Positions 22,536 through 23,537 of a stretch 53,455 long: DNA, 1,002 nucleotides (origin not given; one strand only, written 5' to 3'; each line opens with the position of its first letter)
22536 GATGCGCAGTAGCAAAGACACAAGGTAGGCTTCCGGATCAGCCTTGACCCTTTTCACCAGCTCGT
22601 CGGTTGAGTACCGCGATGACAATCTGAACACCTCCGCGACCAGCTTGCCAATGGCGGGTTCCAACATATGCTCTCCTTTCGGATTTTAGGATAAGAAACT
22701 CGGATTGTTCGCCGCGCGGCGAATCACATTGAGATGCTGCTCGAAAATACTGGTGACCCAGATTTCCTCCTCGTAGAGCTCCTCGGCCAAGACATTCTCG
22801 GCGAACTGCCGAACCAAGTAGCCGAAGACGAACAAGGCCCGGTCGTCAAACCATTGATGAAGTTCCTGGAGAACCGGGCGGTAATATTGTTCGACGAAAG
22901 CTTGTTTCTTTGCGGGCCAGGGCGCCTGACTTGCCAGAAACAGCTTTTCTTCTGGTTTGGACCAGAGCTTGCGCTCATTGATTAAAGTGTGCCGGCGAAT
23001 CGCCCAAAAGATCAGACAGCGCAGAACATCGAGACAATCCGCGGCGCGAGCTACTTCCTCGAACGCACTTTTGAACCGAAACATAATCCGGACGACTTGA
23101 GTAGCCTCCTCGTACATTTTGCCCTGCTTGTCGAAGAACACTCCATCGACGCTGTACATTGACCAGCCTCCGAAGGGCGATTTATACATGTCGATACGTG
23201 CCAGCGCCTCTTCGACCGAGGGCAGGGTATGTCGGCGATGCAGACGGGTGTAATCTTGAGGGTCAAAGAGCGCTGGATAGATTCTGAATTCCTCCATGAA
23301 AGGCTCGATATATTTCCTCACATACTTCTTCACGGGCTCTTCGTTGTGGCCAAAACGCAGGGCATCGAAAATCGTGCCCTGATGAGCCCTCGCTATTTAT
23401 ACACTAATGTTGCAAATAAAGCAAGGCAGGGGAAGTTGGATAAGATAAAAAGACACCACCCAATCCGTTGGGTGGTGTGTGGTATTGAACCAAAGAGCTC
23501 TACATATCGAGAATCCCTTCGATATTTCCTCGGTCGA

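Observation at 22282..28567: Inverted, diverged duplication of an uncharacterised gene set (A, B, C) framing a B12-radical-SAM gene in the middle of the glycan locus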

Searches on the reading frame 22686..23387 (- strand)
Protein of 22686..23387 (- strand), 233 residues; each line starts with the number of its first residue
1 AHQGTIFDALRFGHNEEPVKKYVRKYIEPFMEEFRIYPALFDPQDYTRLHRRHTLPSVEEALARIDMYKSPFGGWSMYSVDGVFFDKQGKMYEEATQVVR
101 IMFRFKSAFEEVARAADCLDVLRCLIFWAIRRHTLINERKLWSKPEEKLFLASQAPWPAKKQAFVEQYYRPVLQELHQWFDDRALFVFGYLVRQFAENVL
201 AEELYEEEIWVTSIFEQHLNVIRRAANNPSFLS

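Call 11: search_protein_families(library=pfam, max_evalue=0.1, proteins=[window:22686-23387:-])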
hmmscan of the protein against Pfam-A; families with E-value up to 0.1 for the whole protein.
window:22686-23387:- (233 aa): 0 families

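Call 12: search_protein_families(library=ncbifam, max_evalue=0.1, proteins=[window:22686-23387:-])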
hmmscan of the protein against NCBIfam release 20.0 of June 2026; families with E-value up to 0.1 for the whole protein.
window:22686-23387:- (233 aa): 0 families

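Call 14: find_homologous_proteins(query=window:22686-23387:-)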
Query window:22686-23387:- (233 aa): 147 proteins with E <= 0.001 among 330 candidates; the best 120 are listed.
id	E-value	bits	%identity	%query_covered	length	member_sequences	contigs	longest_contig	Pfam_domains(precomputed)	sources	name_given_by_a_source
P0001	2.5e-133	461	100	87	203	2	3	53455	-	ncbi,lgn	-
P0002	2.3e-85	304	58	99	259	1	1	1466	-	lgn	-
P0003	7.4e-85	302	59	98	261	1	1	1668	-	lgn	-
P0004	1.6e-84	301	58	100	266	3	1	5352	-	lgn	-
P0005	2.8e-84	300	59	99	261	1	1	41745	-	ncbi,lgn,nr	ncbi:MAG: hypothetical protein Q8R17_01740 [bacterium]|nr:hypothetical protein [bacterium]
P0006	3.0e-84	300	59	98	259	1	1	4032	-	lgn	-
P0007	2.2e-83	297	55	100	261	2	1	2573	-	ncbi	-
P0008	2.6e-83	297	58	99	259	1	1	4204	-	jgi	-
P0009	1.4e-82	295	58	98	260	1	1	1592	-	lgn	-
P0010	2.4e-82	294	56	100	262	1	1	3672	-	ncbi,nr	ncbi:MAG: hypothetical protein Q8R17_01015 [bacterium]|nr:hypothetical protein [bacterium]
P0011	2.7e-82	294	56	99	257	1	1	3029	-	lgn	-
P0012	2.8e-82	294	56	99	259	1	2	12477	-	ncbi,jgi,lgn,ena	-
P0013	1.1e-81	292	57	98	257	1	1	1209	-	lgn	-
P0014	3.0e-81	290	55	99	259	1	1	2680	-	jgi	-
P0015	1.1e-80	289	57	99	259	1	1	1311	-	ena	-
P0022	1.9e-77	278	53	100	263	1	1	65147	-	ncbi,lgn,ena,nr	ncbi:MAG: hypothetical protein G01um101417_314 [Parcubacteria group bacterium Gr01-1014_17]|nr:MAG: 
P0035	6.0e-74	267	53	97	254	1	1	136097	-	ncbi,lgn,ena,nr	ncbi:MAG: hypothetical protein G01um101438_576 [Parcubacteria group bacterium Gr01-1014_38]|nr:MAG: 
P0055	4.2e-69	251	50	98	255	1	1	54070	-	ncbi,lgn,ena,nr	ncbi:MAG: hypothetical protein G01um101438_716 [Parcubacteria group bacterium Gr01-1014_38]|nr:MAG: 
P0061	1.4e-66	242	50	96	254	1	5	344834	-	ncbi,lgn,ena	-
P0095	2.8e-55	205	46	96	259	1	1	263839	-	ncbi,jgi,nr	ncbi:hypothetical protein C4552_03195 [Candidatus Parcubacteria bacterium]|nr:MAG: hypothetical prot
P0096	3.3e-55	205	43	97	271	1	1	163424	-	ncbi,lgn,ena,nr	ncbi:MAG: hypothetical protein G01um101425_573 [Candidatus Peregrinibacteria bacterium Gr01-1014_25]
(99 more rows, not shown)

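Call 15: find_encoding_contigs(protein=P0035, flank=8000, max_places=3)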
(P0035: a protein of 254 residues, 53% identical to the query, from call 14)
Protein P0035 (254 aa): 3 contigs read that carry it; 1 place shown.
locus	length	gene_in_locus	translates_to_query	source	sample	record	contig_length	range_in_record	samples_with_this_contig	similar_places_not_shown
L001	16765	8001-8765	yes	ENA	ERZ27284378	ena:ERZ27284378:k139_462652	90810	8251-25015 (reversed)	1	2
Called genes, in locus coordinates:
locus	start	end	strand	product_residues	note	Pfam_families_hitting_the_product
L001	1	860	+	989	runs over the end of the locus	PF09586:YfhO (faint)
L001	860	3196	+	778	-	-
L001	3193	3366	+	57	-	-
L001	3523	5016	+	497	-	PF09852:DUF2079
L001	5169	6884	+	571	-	PF25840:Ulvan_lyase_N (weak)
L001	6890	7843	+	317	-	PF03706:LPG_synthase_TM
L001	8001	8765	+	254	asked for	-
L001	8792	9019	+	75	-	-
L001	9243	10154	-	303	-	PF13489:Methyltransf_23, PF08241:Methyltransf_11, PF08242:Methyltransf_12, PF13649:Methyltransf_25 (weak), PF13847:Methyltransf_31 (faint)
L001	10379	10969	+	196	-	PF13263:PHP_C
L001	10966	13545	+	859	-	PF09586:YfhO (faint)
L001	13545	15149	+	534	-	PF03023:MurJ, PF13440:Polysacc_synt_3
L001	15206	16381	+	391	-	-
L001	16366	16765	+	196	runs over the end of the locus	-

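Call 16: find_encoding_contigs(protein=P0061, flank=8000, max_places=3)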
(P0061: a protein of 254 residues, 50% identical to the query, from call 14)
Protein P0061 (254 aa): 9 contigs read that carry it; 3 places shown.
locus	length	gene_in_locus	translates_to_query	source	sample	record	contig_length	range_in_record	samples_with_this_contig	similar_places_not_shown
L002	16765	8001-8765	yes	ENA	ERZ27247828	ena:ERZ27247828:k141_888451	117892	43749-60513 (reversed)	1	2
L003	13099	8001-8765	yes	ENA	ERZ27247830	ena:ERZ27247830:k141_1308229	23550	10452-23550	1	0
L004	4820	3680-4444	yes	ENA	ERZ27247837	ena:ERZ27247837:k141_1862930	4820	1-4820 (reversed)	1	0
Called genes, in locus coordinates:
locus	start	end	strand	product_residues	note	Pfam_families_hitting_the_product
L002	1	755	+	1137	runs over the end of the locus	-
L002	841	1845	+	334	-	PF13354:Beta-lactamase2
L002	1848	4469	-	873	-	PF04932:Wzy_C, PF13432:TPR_16 (faint), PF14559:TPR_19 (faint), PF07719:TPR_2 (faint), PF13428:TPR_14 (faint), PF13431:TPR_17 (faint)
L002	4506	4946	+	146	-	PF01467:CTP_transf_like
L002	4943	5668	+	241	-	-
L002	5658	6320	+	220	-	PF05401:NodS, PF05175:MTS (weak), PF06325:PrmA, PF13489:Methyltransf_23, PF13847:Methyltransf_31, PF08241:Methyltransf_11, PF08242:Methyltransf_12, PF13649:Methyltransf_25, +1 more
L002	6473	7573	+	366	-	PF02350:Epimerase_2 (weak)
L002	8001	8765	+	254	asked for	-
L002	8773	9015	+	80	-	-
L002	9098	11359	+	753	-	PF01041:DegT_DnrJ_EryC1, PF00266:Aminotran_5, PF00465:Fe-ADH, PF25137:ADH_Fe_C (weak)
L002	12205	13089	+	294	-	PF00892:EamA (weak)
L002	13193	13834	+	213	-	PF02348:CTP_transf_3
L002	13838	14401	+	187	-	PF00702:Hydrolase (faint), PF08282:Hydrolase_3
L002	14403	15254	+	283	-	PF03102:NeuB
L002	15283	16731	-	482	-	PF01943:Polysacc_synt, PF13440:Polysacc_synt_3, PF01554:MatE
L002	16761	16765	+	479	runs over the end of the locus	-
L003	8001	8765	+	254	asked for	-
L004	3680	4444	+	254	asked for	-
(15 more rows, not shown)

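Call 17: find_encoding_contigs(protein=P0095, flank=8000, max_places=3)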
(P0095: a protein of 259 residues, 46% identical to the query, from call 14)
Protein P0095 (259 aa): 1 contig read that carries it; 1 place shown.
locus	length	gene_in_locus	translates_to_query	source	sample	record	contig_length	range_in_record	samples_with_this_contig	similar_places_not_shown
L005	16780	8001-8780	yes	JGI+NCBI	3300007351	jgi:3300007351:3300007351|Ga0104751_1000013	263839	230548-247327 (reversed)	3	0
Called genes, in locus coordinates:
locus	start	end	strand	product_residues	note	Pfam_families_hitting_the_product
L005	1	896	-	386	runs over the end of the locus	-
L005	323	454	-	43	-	-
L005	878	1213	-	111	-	PF05901:Excalibur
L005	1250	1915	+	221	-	PF00717:Peptidase_S24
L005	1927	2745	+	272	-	-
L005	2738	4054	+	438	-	PF00817:IMS, PF11799:IMS_C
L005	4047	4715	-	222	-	PF02586:SRAP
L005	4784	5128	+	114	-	-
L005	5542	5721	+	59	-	-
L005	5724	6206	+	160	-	PF13730:HTH_36 (faint)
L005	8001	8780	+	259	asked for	-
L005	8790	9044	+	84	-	-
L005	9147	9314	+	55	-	-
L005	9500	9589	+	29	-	-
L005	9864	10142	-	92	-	-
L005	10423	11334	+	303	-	PF18914:DUF5666 (weak)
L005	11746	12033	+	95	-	-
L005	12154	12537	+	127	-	-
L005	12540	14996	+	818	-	PF00004:AAA, PF07724:AAA_2, PF07728:AAA_5, PF10431:ClpB_D2-small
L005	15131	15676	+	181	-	-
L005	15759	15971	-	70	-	PF13443:HTH_26, PF01381:HTH_3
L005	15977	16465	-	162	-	PF11188:DUF2975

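Call 21: search_solved_structures(query=A2, max_evalue=10)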
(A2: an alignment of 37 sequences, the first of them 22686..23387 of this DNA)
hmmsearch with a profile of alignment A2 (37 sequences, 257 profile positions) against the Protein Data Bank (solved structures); distinct sequences matched with E-value up to 10: 0.

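Call 22: search_protein_families(library=phrogs, max_evalue=0.1, proteins=[P0005, L002:8773-9015:+])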
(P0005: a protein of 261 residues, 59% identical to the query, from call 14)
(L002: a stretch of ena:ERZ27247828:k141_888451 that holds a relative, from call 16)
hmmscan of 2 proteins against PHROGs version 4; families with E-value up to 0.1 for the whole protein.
P0005 (261 aa): 2 families
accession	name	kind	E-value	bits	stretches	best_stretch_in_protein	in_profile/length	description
phrog_3543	-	unknown function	0.0017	19.3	1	101-154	36-88/125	-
phrog_17880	-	unknown function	0.081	14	0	35-98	31-101/120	-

L002:8773-9015:+ (80 aa): 0 families

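Call 23: search_protein_families(library=padloc, max_evalue=0.1, proteins=[P0005])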
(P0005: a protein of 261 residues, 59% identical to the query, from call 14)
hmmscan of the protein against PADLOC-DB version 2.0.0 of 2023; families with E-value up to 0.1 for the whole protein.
P0005 (261 aa): 0 families

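Call 29: predict_structure(alignment_id=A3)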
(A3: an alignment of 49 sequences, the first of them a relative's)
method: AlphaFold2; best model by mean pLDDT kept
length: 261 residues; sequences in the alignment: 49
mean_pLDDT: 85.8   pTM: 0.84
mean pLDDT of the five models: 85.8, 83.5, 82.0, 80.9, 79.2
residues with pLDDT >= 90: 136; 70-90: 82; 50-70: 42; < 50: 1
segments of 3 or more residues with pLDDT < 50: none
pLDDT, mean of each block of 10 residues (from residue 1): 61 70 80 93 96 86 91 90 94 96 91 90 89 92 96 91 75 93 93 97 95 93 87 73 60 63 48
secondary structure, 60 per line:
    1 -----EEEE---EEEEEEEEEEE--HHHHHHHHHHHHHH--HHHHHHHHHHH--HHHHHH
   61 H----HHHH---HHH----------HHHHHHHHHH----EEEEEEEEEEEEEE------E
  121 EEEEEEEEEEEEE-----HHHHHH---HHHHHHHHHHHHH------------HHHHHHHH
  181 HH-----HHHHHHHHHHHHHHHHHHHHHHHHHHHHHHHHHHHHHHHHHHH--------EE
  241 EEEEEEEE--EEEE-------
elements in order: E6-9 E13-23 H26-39 H42-52 H55-61 H66-69 H86-95 E100-113 E120-133 H139-144 H148-160 H173-182 H188-230 E239-248 E251-254

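Call 30: find_related_loci(query=A3, collection=genome_contigs, flank=10000)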
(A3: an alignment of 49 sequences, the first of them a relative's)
Query A3 (261 aa) in genome_contigs; peptide patterns used: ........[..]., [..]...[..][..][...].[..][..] (x = any residue, [..] = any of these).
76 stretches matched a pattern; 36 encode a relative of the query (tblastn E <= 1e-3); 36 distinct loci.
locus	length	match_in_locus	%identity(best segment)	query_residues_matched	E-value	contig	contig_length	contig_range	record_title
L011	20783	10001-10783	100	1-261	2e-180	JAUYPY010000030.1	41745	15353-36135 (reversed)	MAG: bacterium isolate C4_metabat.bin.65 C4_k141_674175, whole genome shotgun sequence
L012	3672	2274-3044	78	1-259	7e-141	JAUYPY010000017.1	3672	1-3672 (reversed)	MAG: bacterium isolate C4_metabat.bin.65 C4_k141_475245, whole genome shotgun sequence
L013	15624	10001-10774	74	1-260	1e-128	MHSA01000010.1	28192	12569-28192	MAG: Candidatus Taylorbacteria bacterium RIFCSPLOWO2_01_FULL_48_100 rifcsplowo2_01_scaffold_2501, whole genome shotgun s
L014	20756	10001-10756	63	3-257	7e-105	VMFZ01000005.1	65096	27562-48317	MAG: Parcubacteria group bacterium Gr01-1014_17 G01um101417_scaffold_305, whole genome shotgun sequence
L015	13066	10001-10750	62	3-254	1e-104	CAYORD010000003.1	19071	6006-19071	MAG TPA_asm: uncultured Candidatus Saccharibacteria bacterium isolate SRP269290_co4_246 genome assembly, contig: NODE_16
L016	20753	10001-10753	58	2-255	1e-94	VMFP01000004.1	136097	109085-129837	MAG: Parcubacteria group bacterium Gr01-1014_38 G01um101438_scaffold_115, whole genome shotgun sequence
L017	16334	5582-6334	60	6-260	8e-92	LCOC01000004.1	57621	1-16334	MAG: Parcubacteria group bacterium GW2011_GWA2_47_21 UX94_C0004, whole genome shotgun sequence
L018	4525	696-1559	52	3-259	2e-90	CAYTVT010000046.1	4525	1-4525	MAG TPA_asm: uncultured Candidatus Saccharibacteria bacterium isolate ERP013524_co1_14 genome assembly, contig: NODE_617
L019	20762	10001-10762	54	1-257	2e-89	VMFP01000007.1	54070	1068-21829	MAG: Parcubacteria group bacterium Gr01-1014_38 G01um101438_scaffold_263, whole genome shotgun sequence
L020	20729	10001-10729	56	7-252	2e-88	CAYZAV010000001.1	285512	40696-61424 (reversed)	MAG TPA_asm: uncultured Candidatus Saccharibacteria bacterium isolate ERP113451_co3_22 genome assembly, contig: NODE_2_l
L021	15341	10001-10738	57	7-253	2e-88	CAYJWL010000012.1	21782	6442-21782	MAG TPA_asm: uncultured Candidatus Saccharibacteria bacterium isolate ERP125453_co1_506 genome assembly, contig: NODE_22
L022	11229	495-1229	54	7-254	2e-83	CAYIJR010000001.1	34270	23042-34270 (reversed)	MAG TPA_asm: uncultured Candidatus Saccharibacteria bacterium isolate ERP119705_co24_179 genome assembly, contig: NODE_1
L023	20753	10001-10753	52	7-260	4e-82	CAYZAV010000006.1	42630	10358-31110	MAG TPA_asm: uncultured Candidatus Saccharibacteria bacterium isolate ERP113451_co3_22 genome assembly, contig: NODE_518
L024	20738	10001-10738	52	7-252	2e-81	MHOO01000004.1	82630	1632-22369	MAG: Candidatus Staskawiczbacteria bacterium RIFCSPHIGHO2_01_FULL_39_25 rifcsphigho2_01_scaffold_1458, whole genome shot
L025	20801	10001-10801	48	7-256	1e-76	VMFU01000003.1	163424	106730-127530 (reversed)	MAG: Candidatus Peregrinibacteria bacterium Gr01-1014_25 G01um101425_scaffold_48, whole genome shotgun sequence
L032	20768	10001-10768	41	1-256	3e-59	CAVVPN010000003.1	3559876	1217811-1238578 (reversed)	MAG: uncultured Gemmataceae bacterium isolate MFD02579.bin.1.11 genome assembly, contig: contig_2035, whole genome shotg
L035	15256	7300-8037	41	6-253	4e-55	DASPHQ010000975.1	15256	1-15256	MAG TPA_asm: Urbifossiella sp. isolate SMAG_U11960 k141_3680733, whole genome shotgun sequence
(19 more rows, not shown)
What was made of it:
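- On Insertion sequence / composite transposon: Copies within a genome are 50-78% identical (call 30).
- Several genomes hold two B copies (call 30). B occurs in several phyla (call 30).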

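Call 33: fold_search(model_id=the predicted structure, library=pdb)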
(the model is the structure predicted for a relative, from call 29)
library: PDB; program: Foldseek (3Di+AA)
matches with E <= 10: 1183; with E <= 0.001: 0
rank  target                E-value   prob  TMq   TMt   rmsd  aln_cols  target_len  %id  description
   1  9cxd_E                2.2e-02  0.25  0.13  0.11  25.4       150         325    8  Native human GABAA receptor of beta2-alpha1-beta1-beta1-gamma2 assembly (released 2025-01-22)
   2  8zei                  2.9e-02  0.08  0.12  0.09  21.9       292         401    9  Crystal structure of human cytosolic beta-alanyl lysine dipeptidase with crystal soaked in beta-alanyl histidine (released 2025-05-14)
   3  6d6t_D                3.5e-02  0.28  0.14  0.12  25.6       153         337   12  Human GABA-A receptor alpha1-beta2-gamma2 subtype in complex with GABA and flumazenil, conformation B (released 2018-06-27)
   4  9csb_B                3.5e-02  0.25  0.14  0.12  22.5       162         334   14  Native human GABAA receptor of beta3-alpha1-beta2-alpha2-gamma2 assembly (released 2025-01-22)
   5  9nx2_A                3.7e-02  0.44  0.14  0.10  17.8       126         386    6  Muscle-type nicotinic acetylcholine receptor bound to conotoxin ImII (released 2026-02-04)
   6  8xzc                  3.7e-02  0.08  0.12  0.09  22.4       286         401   10  Crystal structure of human cytosolic beta-alanyl lysine dipeptidase (PM20D2) Tyr314Phe mutant (released 2025-01-22)
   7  9faw_C                4.0e-02  0.30  0.15  0.12  24.8       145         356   10  CryoEM structure of human full-length beta3gamma2 GABA(A) receptor in complex with GARLH4, the TMD of Neuroligin2, HEP (released 2025-07-02)
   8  9rpb_B                4.0e-02  0.28  0.13  0.11  25.7       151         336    8  a5b3 GABAAR bound to GABA, and Mb25 in a desensitized state in saposin nanodiscs, topiramate-free (released 2026-03-18)
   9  9fgb_D                4.2e-02  0.28  0.14  0.12  25.3       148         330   12  Cryo-EM structure of the full-length alpha1beta3gamma2 GABA(A) receptor in SMALPs bound to one PIP2 molecule at chain  (released 2025-06-04)
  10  7pbd_C                4.4e-02  0.18  0.13  0.11  27.0       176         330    8  a1b3 GABA-A receptor + GABA (released 2022-02-09)
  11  9csb_C                4.7e-02  0.20  0.13  0.10  25.6       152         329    7  Native human GABAA receptor of beta3-alpha1-beta2-alpha2-gamma2 assembly (released 2025-01-22)
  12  7pbz_A                4.9e-02  0.28  0.14  0.12  25.4       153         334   12  a1b3 GABA-A receptor + GABA + Zn2+ (released 2022-02-09)
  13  9crs_D                5.5e-02  0.21  0.13  0.11  19.8       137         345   10  Native human GABAA receptor of beta2-alpha1-beta2-alpha1-gamma2 assembly (released 2025-01-22)
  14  8byi_A                5.5e-02  0.16  0.13  0.11  21.9       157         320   13  Alvinella pompejana nicotinic acetylcholine receptor Alpo4 in complex with CHAPS(Alpo4_CHAPS) (released 2023-07-12)
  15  8foi_D                6.1e-02  0.28  0.14  0.12  22.3       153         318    8  Native GABA-A receptor from the mouse brain, alpha1-beta2-gamma2 subtype, in complex with GABA and allopregnanolone (released 2023-09-20)
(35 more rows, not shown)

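Call 37: fold_search(model_id=the predicted structure, library=viral)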
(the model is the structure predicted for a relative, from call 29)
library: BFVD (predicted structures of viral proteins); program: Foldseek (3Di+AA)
matches with E <= 10: 748; with E <= 0.001: 0
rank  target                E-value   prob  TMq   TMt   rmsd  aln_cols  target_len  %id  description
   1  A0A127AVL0            5.2e-03  1.00  0.23  0.47  11.8       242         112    8  Uncharacterized protein [Xanthomonas phage f30-Xaj]
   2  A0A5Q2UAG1            1.4e-02  0.99  0.25  0.51  17.3       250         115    8  Uncharacterized protein [Bacteriophage Titan-X]
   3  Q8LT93                2.6e-02  0.97  0.25  0.47   9.3       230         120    9  Uncharacterized protein [Vibrio phage VpV262]
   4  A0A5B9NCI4            4.1e-02  0.90  0.19  0.31  13.7       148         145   13  Uncharacterized protein [Stenotrophomonas phage Ponderosa]
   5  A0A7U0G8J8            4.1e-02  0.77  0.18  0.33  16.6       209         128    8  (no name in the UniProt tables at hand)
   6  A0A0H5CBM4            4.3e-02  0.21  0.13  0.07  23.5       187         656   13  B-family DNA polymerase (Fragment) [Megavirus sp. 'feuillage']
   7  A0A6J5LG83            5.7e-02  0.85  0.15  0.38  13.5       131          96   16  Uncharacterized protein [uncultured Caudovirales phage]
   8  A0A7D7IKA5            5.7e-02  0.11  0.13  0.13  21.0       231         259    9  Uncharacterized protein [Hemipteran rhabdo-related virus OKIAV26]
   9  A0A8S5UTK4            6.3e-02  0.16  0.18  0.19  23.8       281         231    8  Uncharacterized protein [Myoviridae sp. ctYA416]
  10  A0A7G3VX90            7.9e-02  0.18  0.12  0.16  13.2       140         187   14  GAM-1 [Fowl aviadenovirus 4]
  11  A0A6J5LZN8            9.3e-02  0.20  0.11  0.07  17.5       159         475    9  Uncharacterized protein [uncultured Caudovirales phage]
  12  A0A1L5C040            9.8e-02  0.66  0.19  0.36  12.8       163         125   13  Uncharacterized protein [Aquamicrobium phage P14]
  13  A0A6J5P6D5            1.0e-01  0.77  0.17  0.37  13.2       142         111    8  Uncharacterized protein [uncultured Caudovirales phage]
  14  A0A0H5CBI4            1.0e-01  0.16  0.12  0.06  18.9       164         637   11  DNA-directed DNA polymerase (Fragment) [Megavirus sp. 'potager']
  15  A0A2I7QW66            1.1e-01  0.60  0.16  0.33  12.2       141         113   11  (no name in the UniProt tables at hand)
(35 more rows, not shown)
